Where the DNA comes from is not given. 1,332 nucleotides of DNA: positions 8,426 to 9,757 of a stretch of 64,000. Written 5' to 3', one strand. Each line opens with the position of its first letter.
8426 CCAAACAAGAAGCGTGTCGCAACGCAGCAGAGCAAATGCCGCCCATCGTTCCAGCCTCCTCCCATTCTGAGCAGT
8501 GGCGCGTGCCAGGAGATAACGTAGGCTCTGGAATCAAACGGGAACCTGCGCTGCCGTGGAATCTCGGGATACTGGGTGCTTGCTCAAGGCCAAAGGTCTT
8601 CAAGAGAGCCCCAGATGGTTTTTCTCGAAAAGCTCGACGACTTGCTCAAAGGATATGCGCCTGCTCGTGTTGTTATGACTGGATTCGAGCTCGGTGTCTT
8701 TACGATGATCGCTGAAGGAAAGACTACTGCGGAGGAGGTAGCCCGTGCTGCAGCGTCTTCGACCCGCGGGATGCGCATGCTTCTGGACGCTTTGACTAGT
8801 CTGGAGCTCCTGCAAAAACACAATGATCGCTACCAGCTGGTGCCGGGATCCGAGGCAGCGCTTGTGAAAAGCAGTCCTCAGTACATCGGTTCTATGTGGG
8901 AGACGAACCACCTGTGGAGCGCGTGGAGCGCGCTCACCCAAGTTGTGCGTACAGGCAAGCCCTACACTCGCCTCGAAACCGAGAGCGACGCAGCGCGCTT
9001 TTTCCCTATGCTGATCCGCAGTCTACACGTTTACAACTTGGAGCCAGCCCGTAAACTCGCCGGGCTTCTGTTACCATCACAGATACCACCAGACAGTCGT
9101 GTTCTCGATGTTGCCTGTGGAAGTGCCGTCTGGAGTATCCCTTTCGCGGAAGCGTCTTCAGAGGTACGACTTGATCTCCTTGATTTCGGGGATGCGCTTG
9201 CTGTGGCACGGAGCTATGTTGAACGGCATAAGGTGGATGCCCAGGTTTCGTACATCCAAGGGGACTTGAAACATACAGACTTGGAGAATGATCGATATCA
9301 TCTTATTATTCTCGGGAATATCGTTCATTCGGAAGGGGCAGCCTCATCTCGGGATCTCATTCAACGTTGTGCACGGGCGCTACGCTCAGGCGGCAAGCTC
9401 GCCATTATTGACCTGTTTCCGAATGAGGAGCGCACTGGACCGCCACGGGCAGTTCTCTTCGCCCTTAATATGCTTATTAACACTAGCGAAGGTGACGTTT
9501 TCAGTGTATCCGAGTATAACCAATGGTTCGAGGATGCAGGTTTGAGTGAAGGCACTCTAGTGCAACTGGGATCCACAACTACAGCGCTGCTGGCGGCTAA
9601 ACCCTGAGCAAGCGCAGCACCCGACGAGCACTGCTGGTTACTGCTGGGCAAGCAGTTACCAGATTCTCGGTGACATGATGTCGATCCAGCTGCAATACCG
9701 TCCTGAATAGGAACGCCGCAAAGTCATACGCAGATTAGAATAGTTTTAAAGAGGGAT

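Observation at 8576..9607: The cargo O-methyltransferase looks bacterial-type (possible horizontally acquired gene)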

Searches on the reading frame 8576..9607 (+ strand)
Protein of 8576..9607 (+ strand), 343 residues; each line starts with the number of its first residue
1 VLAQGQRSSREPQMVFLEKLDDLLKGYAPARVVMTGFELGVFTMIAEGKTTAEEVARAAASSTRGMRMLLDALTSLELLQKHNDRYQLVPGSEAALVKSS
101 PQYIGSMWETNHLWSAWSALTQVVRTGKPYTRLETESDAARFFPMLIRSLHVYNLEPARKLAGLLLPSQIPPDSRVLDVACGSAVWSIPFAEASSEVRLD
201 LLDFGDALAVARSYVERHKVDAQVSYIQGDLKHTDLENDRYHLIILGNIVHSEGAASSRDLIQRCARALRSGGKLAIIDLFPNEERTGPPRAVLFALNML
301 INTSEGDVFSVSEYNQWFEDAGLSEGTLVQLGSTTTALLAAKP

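Call 4: search_protein_families(library=pfam, proteins=[window:8576-9607:+], max_evalue=0.01)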
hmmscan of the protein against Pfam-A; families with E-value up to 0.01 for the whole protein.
window:8576-9607:+ (343 aa): 9 families
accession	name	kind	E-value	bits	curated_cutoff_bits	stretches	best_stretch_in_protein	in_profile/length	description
PF08100.18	Dimerisation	-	1.1e-13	51.2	25.6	1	18-96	7-91/93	O-methyltransferase dimerisation domain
PF00891.24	Methyltransf_2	-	2.1e-13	50.5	22.3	1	176-323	66-209/210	O-methyltransferase domain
PF13649.12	Methyltransf_25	-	4.2e-11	43.8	27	1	176-273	1-97/97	Methyltransferase domain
PF05175.20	MTS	-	3.8e-09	36.9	23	1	169-278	26-139/170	Methyltransferase small domain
PF08241.18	Methyltransf_11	-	5.9e-07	30.5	21.2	1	177-277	1-95/95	Methyltransferase domain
PF13847.12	Methyltransf_31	-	1e-06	29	27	1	173-280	4-112/145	Methyltransferase domain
PF08242.18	Methyltransf_12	-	9.6e-06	26.7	30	1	177-275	1-98/98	Methyltransferase domain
PF01209.24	Ubie_methyltran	-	4.9e-05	23.2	20.1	1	174-279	49-153/233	ubiE/COQ5 methyltransferase family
PF13489.12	Methyltransf_23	-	0.00013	22.2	27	1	166-323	17-159/164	Methyltransferase domain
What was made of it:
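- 8615..9607 (+): Coding sequence of the family-2 SAM-dependent methyltransferase (330 aa; BAM81745.1 'similar to C-methyltransferase'). Pfam PF08100 and PF00891 both pass their cut-offs (call 4).
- On O-methyltransferase family 2 (Pfam PF00891 Methyltransf_2 with PF08100 Dimerisation): PF08100 at 51.2 bits against a cut-off of 25.6, on residues 18-96 of the 343-aa ORF (call 4). PF00891 at 50.5 bits against a cut-off of 22.3 (call 4).
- Checked: Domains: Pfam gives PF08100 Dimerisation (1.1e-13, 51.2 bits against a cut-off of 25.6) and PF00891 Methyltransf_2 (2.1e-13, 50.5 bits against 22.3) (call 4).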
